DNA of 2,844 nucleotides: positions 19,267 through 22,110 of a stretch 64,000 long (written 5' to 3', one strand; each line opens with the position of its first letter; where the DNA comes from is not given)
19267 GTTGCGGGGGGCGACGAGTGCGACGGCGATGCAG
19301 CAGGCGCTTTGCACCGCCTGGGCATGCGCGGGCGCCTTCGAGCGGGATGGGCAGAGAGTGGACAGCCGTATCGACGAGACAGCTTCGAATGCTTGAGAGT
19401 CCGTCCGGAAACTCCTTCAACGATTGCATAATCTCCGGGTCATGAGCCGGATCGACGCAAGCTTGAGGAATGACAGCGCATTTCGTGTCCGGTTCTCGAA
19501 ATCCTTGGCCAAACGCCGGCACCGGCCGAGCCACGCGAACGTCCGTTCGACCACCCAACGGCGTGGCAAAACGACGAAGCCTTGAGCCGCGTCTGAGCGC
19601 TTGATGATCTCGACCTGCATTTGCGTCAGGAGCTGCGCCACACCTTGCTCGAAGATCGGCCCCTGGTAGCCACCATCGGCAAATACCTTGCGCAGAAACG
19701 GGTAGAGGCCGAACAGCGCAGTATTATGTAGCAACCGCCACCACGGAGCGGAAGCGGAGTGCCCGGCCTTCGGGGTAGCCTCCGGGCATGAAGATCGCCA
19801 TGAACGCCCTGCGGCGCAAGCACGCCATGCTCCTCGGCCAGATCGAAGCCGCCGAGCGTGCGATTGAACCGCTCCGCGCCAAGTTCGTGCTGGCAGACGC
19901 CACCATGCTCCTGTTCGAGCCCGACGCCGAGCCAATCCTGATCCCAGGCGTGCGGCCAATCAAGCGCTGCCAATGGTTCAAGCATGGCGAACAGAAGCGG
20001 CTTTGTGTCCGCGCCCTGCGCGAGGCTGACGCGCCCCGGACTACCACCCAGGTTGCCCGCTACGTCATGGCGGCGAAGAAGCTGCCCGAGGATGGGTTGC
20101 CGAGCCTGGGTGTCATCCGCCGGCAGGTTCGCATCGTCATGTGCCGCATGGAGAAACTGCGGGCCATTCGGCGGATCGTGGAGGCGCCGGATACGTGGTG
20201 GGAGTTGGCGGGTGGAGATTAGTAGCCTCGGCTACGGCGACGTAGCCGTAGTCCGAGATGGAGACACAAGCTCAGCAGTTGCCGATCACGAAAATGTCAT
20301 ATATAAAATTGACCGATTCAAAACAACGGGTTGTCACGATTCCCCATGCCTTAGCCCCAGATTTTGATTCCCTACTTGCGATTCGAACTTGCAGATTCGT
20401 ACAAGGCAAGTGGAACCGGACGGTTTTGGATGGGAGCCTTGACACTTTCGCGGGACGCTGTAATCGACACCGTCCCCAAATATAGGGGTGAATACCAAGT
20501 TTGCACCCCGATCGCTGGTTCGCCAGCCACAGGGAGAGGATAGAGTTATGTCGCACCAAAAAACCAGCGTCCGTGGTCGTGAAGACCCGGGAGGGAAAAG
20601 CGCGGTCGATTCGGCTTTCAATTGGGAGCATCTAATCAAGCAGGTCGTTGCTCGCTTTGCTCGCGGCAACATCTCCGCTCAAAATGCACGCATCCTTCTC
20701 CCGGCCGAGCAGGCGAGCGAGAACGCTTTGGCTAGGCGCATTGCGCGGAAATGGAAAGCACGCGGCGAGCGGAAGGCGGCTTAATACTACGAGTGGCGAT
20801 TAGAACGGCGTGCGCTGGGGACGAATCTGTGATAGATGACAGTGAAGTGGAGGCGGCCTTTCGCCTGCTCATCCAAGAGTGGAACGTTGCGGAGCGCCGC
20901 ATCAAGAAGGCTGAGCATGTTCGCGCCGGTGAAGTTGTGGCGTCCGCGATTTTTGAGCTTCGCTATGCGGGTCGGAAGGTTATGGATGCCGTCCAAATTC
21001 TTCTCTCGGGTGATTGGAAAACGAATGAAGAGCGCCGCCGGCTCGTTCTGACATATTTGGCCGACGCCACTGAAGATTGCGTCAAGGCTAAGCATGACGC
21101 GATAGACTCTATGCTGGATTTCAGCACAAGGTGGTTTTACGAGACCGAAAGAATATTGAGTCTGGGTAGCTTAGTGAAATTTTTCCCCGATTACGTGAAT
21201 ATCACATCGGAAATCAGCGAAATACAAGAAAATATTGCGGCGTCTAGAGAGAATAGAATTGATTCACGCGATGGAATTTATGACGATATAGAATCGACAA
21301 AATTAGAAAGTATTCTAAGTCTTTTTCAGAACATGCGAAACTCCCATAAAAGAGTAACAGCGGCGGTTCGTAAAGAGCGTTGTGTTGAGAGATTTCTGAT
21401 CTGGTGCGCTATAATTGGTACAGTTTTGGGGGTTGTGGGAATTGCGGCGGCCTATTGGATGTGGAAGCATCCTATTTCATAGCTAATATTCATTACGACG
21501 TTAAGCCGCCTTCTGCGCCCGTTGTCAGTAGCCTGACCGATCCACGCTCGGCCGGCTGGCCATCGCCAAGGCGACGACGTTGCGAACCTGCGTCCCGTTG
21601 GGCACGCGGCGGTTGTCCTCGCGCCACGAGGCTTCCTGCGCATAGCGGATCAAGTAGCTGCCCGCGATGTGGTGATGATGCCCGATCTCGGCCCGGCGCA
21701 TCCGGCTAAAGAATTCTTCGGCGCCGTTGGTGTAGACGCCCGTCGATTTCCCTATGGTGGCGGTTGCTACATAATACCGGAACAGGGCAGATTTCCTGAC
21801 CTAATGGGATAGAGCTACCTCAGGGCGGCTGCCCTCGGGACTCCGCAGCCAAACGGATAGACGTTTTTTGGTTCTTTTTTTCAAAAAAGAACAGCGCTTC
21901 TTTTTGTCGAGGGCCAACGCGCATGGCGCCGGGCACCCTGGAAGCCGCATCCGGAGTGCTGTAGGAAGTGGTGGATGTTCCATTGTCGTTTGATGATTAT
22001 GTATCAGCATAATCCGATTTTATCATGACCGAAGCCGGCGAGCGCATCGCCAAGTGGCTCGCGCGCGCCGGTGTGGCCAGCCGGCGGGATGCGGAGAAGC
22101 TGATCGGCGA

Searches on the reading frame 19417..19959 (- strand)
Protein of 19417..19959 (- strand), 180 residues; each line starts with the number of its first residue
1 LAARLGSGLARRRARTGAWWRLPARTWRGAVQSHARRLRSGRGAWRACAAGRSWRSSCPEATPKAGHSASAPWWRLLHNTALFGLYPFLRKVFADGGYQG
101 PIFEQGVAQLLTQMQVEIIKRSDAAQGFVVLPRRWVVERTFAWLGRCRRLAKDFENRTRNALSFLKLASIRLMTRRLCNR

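Call 7: search_protein_families(library=pfam, max_evalue=0.01, proteins=[window:19417-19959:-])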
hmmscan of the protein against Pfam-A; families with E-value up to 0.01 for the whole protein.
window:19417-19959:- (180 aa): 2 families
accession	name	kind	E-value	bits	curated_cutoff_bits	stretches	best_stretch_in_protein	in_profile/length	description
PF01609.27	DDE_Tnp_1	-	3.5e-12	47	23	1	83-169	75-196/200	Transposase DDE domain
PF13586.12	DDE_Tnp_1_2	-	2.6e-07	31.4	29.2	1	92-170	1-81/86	Transposase DDE domain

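Call 56: search_protein_families(library=ncbifam, max_evalue=0.01, proteins=[window:19417-19959:-])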
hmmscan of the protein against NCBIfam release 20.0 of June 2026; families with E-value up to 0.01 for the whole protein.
window:19417-19959:- (180 aa): 1 family
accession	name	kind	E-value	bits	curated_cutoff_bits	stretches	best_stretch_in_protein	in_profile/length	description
NF033580.1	transpos_IS5_3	equivalog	1.4e-21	77.2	110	1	87-173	169-257/258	IS5 family transposase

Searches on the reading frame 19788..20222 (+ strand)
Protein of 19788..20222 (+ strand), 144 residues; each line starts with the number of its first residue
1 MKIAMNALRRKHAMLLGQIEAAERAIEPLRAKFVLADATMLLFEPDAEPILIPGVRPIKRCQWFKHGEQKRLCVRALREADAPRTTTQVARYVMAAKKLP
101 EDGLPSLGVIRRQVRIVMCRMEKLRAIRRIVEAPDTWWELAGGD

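Call 7: search_protein_families(library=pfam, max_evalue=0.01, proteins=[window:19788-20222:+])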
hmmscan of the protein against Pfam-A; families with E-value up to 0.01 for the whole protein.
window:19788-20222:+ (144 aa): 0 families

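Call 43: find_encoding_contigs(protein=window:19788-20222:+, flank=10000, max_places=10)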
Protein window:19788-20222:+ (144 aa): 3 contigs read that carry it; 3 places shown.
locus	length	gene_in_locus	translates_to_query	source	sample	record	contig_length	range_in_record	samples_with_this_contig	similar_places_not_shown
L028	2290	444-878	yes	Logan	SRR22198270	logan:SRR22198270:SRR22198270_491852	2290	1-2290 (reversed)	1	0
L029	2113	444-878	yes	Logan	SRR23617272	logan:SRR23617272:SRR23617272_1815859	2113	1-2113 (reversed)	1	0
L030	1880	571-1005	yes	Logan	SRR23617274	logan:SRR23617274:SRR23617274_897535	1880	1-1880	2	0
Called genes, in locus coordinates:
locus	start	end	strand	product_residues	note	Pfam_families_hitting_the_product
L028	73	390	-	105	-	PF01609:DDE_Tnp_1, PF13586:DDE_Tnp_1_2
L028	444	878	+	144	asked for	-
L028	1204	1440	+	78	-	-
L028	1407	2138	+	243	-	-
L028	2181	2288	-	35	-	?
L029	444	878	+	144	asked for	-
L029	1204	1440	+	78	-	-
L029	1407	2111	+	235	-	?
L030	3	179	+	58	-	?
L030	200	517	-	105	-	PF01609:DDE_Tnp_1, PF13586:DDE_Tnp_1_2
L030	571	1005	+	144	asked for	-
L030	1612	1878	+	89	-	?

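Call 55: search_protein_families(library=padloc, max_evalue=0.01, proteins=[window:19788-20222:+])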
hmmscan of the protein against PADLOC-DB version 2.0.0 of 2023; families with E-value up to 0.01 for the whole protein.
window:19788-20222:+ (144 aa): 0 families

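Call 56: search_protein_families(library=ncbifam, max_evalue=0.01, proteins=[window:19788-20222:+])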
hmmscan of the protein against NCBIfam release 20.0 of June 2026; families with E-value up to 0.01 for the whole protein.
window:19788-20222:+ (144 aa): 0 families

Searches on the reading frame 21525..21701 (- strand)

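Call 7: search_protein_families(library=pfam, max_evalue=0.01, proteins=[window:21525-21701:-])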
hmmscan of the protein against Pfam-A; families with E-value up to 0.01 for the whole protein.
window:21525-21701:- (58 aa): 1 family
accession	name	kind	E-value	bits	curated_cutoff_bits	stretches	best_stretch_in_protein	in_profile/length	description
PF12762.13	DDE_Tnp_IS1595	-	1.9e-05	25.2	27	1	1-29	125-153/153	ISXO2-like transposase domain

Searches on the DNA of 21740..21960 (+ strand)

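Call 24: search_dna_similar(query=window:21740-21960:+, collection=plasmids, mode=distant, max_rows=30, max_evalue=0.001)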
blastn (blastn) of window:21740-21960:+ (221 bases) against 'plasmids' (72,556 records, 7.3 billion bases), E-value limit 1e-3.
Records with a match: 2; places in all: 2; records where one place covers at least 80% of the query: 0.
Best place of each record, by identity: 90-95% 1; 80-90% 1.
By first word of the organism name: Pseudoroseomonas 2.
By predicted mobility (MOB-suite, as given by PLSDB): non-mobilizable 2.
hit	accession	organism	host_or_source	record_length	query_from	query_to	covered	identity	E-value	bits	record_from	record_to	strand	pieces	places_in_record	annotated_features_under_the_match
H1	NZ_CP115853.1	Pseudoroseomonas cervicalis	-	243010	113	153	19%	90.2%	8e-6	57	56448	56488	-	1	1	none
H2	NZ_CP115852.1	Pseudoroseomonas cervicalis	-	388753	115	153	18%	89.7%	1e-4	54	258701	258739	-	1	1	none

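Call 25: get_annotated_region(hit=H1, flank=3000)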
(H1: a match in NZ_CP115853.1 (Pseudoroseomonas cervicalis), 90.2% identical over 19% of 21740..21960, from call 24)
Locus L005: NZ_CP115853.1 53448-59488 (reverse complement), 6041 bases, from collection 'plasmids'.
description: Pseudoroseomonas cervicalis strain PL22-11A plasmid pL11-B, complete sequence
organism: Pseudoroseomonas cervicalis (NCBI taxid 204525)
taxonomy: Bacteria; Pseudomonadota; Alphaproteobacteria; Rhodospirillales; Acetobacteraceae; Pseudoroseomonas; Pseudoroseomonas cervicalis
host: -; source: -; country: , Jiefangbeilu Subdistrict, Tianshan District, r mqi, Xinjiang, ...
typing (MOB-suite, as given by PLSDB): non-mobilizable
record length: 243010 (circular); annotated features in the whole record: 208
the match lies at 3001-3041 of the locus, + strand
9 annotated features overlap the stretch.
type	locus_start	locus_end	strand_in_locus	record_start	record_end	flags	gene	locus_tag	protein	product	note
CDS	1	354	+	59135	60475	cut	-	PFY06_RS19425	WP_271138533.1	MmgE/PrpD family protein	-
CDS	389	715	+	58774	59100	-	-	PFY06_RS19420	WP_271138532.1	NIPSNAP family protein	-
CDS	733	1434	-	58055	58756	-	-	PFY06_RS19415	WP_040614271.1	GntR family transcriptional regulator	-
CDS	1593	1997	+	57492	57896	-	-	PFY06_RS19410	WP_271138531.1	carboxymuconolactone decarboxylase family protein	-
CDS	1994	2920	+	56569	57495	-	-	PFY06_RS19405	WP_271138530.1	NAD(P)-dependent oxidoreductase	-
CDS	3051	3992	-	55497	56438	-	-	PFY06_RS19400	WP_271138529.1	NAD(P)-dependent oxidoreductase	-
CDS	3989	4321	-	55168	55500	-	-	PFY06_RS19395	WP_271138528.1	carboxymuconolactone decarboxylase family protein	-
CDS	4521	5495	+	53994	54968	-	-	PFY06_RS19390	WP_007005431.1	tripartite tricarboxylate transporter substrate binding protein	-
CDS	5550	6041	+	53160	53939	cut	-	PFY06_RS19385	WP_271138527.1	SDR family oxidoreductase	-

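Call 26: get_annotated_region(hit=H2, flank=3000)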
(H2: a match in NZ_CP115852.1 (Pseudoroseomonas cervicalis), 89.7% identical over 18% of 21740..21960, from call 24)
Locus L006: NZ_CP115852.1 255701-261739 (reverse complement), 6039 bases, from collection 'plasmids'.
description: Pseudoroseomonas cervicalis strain PL22-11A plasmid pL11-A, complete sequence
organism: Pseudoroseomonas cervicalis (NCBI taxid 204525)
taxonomy: Bacteria; Pseudomonadota; Alphaproteobacteria; Rhodospirillales; Acetobacteraceae; Pseudoroseomonas; Pseudoroseomonas cervicalis
host: -; source: -; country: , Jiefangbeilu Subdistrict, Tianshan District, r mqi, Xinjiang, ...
typing (MOB-suite, as given by PLSDB): non-mobilizable
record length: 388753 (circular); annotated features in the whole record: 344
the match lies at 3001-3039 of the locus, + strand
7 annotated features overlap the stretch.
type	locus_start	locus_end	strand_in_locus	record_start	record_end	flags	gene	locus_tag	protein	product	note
CDS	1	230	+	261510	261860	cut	-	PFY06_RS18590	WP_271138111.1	RidA family protein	-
CDS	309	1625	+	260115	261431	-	-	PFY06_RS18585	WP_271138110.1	FAD-dependent oxidoreductase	-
CDS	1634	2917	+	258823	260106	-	-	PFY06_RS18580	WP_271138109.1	FAD-binding oxidoreductase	-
CDS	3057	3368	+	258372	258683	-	-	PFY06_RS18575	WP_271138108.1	YciI family protein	-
CDS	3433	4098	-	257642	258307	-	upp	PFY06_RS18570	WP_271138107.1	uracil phosphoribosyltransferase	GO:0009116 - nucleoside metabolic process [Evidence IEA]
CDS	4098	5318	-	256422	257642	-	-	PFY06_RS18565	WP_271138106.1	URC4/urg3 family protein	-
CDS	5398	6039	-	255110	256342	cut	-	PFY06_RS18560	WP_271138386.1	GTP cyclohydrolase II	-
